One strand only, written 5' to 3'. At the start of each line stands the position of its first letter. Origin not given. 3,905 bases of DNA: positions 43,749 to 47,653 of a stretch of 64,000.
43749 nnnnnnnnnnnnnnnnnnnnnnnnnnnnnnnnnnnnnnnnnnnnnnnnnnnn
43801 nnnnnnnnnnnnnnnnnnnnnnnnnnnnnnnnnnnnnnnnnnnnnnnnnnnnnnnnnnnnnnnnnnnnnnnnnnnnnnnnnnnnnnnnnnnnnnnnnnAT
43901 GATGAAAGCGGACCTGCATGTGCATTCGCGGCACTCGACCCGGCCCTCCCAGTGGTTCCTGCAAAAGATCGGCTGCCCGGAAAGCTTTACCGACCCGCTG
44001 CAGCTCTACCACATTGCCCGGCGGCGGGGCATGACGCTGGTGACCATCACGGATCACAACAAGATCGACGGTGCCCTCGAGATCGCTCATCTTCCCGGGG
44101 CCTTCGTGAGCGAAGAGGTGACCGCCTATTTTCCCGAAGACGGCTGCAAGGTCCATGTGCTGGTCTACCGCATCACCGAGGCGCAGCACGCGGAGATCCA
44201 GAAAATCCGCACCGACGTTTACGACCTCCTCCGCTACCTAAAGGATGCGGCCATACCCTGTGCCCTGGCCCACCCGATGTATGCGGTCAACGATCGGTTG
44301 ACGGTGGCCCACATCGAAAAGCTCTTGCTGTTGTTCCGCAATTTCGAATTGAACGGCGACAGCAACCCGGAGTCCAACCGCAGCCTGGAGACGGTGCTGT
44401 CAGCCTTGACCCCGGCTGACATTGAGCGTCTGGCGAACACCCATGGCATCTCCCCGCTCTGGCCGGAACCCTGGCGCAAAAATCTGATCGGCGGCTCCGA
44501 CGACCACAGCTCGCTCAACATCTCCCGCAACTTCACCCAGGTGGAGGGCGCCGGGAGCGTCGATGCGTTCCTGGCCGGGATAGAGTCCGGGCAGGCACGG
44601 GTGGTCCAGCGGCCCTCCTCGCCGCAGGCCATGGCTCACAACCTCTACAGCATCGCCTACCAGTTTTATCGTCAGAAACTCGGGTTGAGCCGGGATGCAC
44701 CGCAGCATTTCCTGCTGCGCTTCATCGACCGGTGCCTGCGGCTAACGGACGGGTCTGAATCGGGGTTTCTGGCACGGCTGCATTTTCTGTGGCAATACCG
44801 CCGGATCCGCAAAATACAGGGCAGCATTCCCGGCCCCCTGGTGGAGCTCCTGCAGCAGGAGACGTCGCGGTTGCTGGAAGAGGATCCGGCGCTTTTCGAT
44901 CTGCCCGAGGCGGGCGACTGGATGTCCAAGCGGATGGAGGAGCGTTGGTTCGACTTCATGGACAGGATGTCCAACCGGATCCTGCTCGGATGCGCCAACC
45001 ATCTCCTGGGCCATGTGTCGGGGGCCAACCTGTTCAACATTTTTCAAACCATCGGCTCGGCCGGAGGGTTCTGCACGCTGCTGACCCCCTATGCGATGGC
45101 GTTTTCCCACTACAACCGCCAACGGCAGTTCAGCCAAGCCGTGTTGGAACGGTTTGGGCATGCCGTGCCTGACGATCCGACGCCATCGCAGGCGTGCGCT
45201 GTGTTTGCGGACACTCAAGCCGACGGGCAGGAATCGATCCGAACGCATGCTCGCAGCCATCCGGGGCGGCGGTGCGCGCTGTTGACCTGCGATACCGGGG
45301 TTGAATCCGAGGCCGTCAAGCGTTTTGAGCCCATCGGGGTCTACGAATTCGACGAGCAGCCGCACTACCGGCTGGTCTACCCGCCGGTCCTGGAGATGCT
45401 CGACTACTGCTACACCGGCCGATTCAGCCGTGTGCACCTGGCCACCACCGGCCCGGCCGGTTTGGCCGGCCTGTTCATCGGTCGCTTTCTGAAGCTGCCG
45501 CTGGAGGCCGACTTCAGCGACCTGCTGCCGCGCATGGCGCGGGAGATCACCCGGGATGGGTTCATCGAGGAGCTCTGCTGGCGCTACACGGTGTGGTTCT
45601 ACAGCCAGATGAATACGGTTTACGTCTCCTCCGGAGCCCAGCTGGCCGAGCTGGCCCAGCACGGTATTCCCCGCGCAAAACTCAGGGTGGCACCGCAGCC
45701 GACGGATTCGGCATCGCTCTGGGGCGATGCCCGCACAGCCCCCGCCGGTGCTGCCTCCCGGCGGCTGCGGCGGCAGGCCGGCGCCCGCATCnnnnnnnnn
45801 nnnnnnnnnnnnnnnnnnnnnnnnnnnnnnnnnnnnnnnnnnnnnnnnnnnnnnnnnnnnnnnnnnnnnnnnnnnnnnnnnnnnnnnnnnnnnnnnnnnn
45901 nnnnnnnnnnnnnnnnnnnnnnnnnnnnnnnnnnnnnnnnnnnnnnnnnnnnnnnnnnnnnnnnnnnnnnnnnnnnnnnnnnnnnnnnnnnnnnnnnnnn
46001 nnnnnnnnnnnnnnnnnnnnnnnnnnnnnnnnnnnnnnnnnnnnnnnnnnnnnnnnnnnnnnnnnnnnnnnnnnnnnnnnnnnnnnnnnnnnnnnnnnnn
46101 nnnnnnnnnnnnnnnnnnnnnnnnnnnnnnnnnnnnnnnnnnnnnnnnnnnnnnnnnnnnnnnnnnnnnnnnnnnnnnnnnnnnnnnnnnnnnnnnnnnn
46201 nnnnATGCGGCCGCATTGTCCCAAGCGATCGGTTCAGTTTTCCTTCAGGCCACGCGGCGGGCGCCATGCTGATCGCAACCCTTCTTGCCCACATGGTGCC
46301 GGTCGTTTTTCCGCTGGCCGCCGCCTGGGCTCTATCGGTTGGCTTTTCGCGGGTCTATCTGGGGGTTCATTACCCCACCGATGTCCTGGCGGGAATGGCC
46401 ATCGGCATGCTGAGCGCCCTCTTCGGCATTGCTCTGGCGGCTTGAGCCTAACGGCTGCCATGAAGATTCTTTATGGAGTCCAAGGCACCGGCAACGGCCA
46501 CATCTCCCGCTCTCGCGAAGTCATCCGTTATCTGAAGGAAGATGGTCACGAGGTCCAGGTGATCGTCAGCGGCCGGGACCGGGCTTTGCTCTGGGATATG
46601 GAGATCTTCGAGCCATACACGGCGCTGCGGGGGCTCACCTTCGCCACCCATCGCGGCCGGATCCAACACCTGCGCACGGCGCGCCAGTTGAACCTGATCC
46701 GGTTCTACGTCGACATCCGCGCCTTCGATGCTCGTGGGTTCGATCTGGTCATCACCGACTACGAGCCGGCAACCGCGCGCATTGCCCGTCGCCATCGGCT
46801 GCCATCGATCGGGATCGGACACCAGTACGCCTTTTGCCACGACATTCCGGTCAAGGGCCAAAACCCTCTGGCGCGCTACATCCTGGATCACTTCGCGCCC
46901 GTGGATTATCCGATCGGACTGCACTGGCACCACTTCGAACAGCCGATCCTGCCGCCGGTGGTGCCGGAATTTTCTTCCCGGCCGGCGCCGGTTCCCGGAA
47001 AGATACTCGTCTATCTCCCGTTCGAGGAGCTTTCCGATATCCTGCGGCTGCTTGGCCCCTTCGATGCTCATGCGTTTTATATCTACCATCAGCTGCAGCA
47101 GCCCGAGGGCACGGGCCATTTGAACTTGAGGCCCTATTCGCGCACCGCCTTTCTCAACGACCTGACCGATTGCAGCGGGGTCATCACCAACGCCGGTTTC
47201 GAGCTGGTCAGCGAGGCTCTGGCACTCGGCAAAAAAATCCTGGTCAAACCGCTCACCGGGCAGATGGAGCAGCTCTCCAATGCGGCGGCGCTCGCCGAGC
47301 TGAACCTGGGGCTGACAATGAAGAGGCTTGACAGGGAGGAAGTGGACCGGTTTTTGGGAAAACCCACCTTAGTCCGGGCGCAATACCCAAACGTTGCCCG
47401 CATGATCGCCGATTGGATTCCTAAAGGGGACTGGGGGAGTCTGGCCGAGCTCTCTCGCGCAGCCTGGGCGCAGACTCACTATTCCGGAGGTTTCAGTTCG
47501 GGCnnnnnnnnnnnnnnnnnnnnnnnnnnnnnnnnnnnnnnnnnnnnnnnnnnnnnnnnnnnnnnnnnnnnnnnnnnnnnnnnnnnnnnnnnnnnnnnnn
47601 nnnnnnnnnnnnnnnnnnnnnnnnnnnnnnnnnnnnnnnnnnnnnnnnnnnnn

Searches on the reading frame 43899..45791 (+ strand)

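Call 66: search_protein_families(library=pfam, proteins=[window:43899-45791:+], max_evalue=0.00001)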
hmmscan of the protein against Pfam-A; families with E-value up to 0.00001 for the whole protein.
window:43899-45791:+ (631 aa): 1 family
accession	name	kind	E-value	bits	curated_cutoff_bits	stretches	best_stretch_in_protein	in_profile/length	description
PF13439.12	Glyco_transf_4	-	9.5e-06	26.2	28.5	0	462-603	25-167/170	Glycosyltransferase Family 4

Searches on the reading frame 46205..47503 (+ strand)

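Call 66: search_protein_families(library=pfam, proteins=[window:46205-47503:+], max_evalue=0.00001)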
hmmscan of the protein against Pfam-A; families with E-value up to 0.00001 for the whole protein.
window:46205-47503:+ (433 aa): 2 families
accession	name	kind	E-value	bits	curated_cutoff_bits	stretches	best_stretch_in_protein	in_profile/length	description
PF13528.12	Glyco_trans_1_3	-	1.5e-41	143.1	25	1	86-385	1-319/322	Glycosyl transferase family 1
PF13579.12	Glyco_trans_4_4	-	2e-06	28.7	29.7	1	98-225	2-123/158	Glycosyl transferase 4-like domain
